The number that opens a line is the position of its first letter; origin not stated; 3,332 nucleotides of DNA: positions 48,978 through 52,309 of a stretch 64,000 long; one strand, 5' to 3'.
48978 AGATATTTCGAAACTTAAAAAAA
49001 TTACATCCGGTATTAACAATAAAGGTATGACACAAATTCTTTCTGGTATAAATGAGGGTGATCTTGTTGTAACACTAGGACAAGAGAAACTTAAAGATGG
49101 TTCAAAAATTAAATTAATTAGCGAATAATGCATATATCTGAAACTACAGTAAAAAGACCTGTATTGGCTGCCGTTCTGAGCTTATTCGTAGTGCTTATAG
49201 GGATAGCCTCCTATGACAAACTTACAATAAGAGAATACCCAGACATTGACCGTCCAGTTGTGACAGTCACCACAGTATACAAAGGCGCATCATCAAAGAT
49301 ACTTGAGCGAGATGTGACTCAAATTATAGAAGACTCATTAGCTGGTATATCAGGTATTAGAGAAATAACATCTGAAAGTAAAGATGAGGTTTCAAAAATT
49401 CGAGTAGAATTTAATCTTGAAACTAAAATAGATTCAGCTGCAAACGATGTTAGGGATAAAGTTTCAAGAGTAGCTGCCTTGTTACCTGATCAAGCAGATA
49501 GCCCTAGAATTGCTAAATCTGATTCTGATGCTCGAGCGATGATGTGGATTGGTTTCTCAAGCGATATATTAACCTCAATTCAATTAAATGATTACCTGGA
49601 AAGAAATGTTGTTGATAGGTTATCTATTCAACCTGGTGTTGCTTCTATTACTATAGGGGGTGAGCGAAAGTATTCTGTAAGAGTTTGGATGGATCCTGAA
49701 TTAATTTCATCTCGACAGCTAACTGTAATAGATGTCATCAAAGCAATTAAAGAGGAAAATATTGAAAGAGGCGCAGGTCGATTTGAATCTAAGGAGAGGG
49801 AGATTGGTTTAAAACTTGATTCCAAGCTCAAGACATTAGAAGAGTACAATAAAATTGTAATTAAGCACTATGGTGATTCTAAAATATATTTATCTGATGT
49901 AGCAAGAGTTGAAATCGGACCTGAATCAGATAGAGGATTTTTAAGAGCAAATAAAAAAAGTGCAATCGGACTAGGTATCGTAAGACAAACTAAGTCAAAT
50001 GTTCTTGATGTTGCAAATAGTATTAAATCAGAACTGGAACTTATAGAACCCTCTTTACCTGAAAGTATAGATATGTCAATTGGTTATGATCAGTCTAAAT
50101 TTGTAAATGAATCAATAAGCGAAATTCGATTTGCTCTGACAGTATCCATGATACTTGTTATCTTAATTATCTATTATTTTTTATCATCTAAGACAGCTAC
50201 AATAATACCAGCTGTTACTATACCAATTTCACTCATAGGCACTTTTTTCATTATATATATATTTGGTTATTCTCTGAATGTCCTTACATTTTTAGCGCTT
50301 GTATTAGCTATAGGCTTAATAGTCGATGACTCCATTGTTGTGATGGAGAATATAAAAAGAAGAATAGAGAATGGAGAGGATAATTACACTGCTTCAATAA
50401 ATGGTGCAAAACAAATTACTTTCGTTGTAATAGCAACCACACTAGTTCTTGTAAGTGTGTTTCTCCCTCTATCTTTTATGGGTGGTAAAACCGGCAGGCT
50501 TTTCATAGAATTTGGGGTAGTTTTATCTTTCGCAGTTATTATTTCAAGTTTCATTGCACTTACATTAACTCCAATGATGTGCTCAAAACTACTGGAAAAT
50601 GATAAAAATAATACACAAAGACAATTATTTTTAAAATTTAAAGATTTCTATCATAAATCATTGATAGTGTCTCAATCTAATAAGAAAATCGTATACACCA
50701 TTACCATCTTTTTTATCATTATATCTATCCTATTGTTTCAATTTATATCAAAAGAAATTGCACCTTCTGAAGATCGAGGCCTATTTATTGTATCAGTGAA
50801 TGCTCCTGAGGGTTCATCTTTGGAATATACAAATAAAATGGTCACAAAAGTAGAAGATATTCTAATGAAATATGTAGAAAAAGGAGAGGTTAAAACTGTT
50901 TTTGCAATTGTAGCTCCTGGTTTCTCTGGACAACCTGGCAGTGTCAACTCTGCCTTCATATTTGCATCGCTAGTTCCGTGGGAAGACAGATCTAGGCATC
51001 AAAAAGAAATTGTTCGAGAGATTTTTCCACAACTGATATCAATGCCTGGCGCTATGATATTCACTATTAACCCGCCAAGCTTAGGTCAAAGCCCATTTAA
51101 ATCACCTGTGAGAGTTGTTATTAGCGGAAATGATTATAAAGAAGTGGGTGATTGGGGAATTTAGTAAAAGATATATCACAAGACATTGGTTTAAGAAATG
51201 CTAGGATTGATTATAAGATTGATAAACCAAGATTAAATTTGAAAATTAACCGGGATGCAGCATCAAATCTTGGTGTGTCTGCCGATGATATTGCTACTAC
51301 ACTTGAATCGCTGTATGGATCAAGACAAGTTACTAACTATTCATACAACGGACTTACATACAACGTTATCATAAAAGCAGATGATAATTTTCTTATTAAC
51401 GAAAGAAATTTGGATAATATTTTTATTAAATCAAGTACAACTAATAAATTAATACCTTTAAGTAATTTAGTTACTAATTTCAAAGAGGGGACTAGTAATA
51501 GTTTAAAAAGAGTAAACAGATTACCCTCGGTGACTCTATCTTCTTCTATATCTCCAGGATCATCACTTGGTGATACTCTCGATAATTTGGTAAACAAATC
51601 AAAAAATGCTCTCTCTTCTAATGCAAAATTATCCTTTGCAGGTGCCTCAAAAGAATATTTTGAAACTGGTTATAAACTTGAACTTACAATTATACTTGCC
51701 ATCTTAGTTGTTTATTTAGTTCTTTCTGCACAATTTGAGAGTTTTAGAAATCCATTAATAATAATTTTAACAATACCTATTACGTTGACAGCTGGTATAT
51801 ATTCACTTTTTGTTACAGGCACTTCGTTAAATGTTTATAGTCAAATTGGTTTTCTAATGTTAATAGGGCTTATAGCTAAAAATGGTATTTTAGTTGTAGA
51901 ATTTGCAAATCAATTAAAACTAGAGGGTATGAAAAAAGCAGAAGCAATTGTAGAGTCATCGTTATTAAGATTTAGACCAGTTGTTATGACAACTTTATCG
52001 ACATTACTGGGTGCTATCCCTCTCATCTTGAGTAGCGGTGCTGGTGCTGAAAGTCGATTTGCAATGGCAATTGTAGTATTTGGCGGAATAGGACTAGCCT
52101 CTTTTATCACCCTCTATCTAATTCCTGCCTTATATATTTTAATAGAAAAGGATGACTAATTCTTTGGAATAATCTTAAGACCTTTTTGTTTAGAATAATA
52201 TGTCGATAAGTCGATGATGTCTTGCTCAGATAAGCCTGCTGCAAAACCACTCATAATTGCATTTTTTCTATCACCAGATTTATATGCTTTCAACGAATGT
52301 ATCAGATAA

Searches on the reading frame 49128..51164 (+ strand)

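Call 26: search_protein_families(library=ncbifam, proteins=[window:49128-51164:+])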
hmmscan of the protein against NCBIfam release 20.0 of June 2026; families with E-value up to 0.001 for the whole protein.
window:49128-51164:+ (678 aa): 21 families
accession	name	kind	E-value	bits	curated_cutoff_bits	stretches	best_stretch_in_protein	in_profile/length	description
NF033617.1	RND_permease_2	subfamily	4.7e-205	683.6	1250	1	5-676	2-676/1009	multidrug efflux RND transporter permease subunit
NF000282.2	RND_permease_1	subfamily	1.3e-155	520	1250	1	8-652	5-669/1029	multidrug efflux RND transporter permease subunit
NF007133.0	PRK09579.1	equivalog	1.7e-148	496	1763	1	1-671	1-668/1017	multidrug efflux RND transporter permease subunit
TIGR00915.1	2A0602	subfamily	3.8e-148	495.2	940.35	1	7-652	5-671/1050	efflux RND transporter permease subunit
NF007905.0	PRK10614.1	equivalog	9.2e-126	420.9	1774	1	7-646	7-644/1025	multidrug efflux RND transporter permease subunit MdtC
NF007798.0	PRK10503.1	equivalog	5.8e-123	411.5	1584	1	7-645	16-657/1040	MdtB/MuxB family multidrug efflux RND transporter permease subunit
NF007131.0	PRK09577.1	equivalog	2.4e-111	373.2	1768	1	8-653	6-667/1045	multidrug efflux RND transporter permease subunit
NF007842.1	PRK10555.1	equivalog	8.9e-111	371.4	1854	1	7-626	5-641/1036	multidrug efflux RND transporter permease AcrD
NF011706.2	PRK15127.1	equivalog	9.7e-108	361.4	2150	1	8-651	6-670/1049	multidrug efflux RND transporter permease subunit AcrB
NF000037.1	RND_perm_OqxB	exception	7.5e-97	325.3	2200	1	1-652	1-676/1050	multidrug efflux RND transporter permease subunit OqxB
TIGR00914.1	2A0601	subfamily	3.2e-67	227.1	701.45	1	6-673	8-696/1051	CusA/CzcA family heavy metal efflux RND transporter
TIGR00921.1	2A067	subfamily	1.2e-10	40.1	351.9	1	284-515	143-369/733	hydrophobe/amphiphile efflux-3 (HAE3) family transporter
NF009583.0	PRK13024.1-3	subfamily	1.8e-08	32.9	721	1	328-538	276-482/755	protein translocase subunit SecDF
TIGR00916.1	2A0604s01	subfamily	2.7e-08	33.7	148.6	1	328-476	85-229/231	SecD/SecF family protein translocase subunit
NF009582.0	PRK13024.1-2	equivalog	5e-06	24.7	723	1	333-570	339-575/859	protein translocase subunit SecDF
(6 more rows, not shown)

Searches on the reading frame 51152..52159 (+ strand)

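Call 26: search_protein_families(library=ncbifam, proteins=[window:51152-52159:+])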
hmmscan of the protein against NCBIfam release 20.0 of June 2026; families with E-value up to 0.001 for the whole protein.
window:51152-52159:+ (335 aa): 13 families
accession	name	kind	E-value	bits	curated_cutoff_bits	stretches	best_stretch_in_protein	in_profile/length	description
NF033617.1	RND_permease_2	subfamily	2.4e-100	337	1250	1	4-332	680-1008/1009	multidrug efflux RND transporter permease subunit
NF000282.2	RND_permease_1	subfamily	3.7e-79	266.8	1250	1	4-333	700-1029/1029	multidrug efflux RND transporter permease subunit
TIGR00915.1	2A0602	subfamily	1.1e-74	252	940.35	1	2-333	700-1030/1050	efflux RND transporter permease subunit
NF007133.0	PRK09579.1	equivalog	1.6e-74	251.2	1763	1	18-334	691-1005/1017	multidrug efflux RND transporter permease subunit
NF007131.0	PRK09577.1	equivalog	2.4e-55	187.8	1768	1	9-332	702-1023/1045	multidrug efflux RND transporter permease subunit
NF007798.0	PRK10503.1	equivalog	4.3e-54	183.5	1584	1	4-333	694-1024/1040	MdtB/MuxB family multidrug efflux RND transporter permease subunit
NF007842.1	PRK10555.1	equivalog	2.5e-51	174.6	1854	1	8-332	705-1027/1036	multidrug efflux RND transporter permease AcrD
NF000037.1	RND_perm_OqxB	exception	2e-50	171.6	2200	1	8-333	711-1036/1050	multidrug efflux RND transporter permease subunit OqxB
NF007905.0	PRK10614.1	equivalog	2.2e-50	171.3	1774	1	22-333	698-1010/1025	multidrug efflux RND transporter permease subunit MdtC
NF011706.2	PRK15127.1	equivalog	6.7e-49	166.6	2150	1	21-332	720-1030/1049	multidrug efflux RND transporter permease subunit AcrB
TIGR00914.1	2A0601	subfamily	9.3e-45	152.8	701.45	1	13-333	712-1037/1051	CusA/CzcA family heavy metal efflux RND transporter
TIGR00921.1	2A067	subfamily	2.9e-05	22.3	351.9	1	175-333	193-348/733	hydrophobe/amphiphile efflux-3 (HAE3) family transporter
TIGR00916.1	2A0604s01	subfamily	0.00085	19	148.6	1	179-313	93-225/231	SecD/SecF family protein translocase subunit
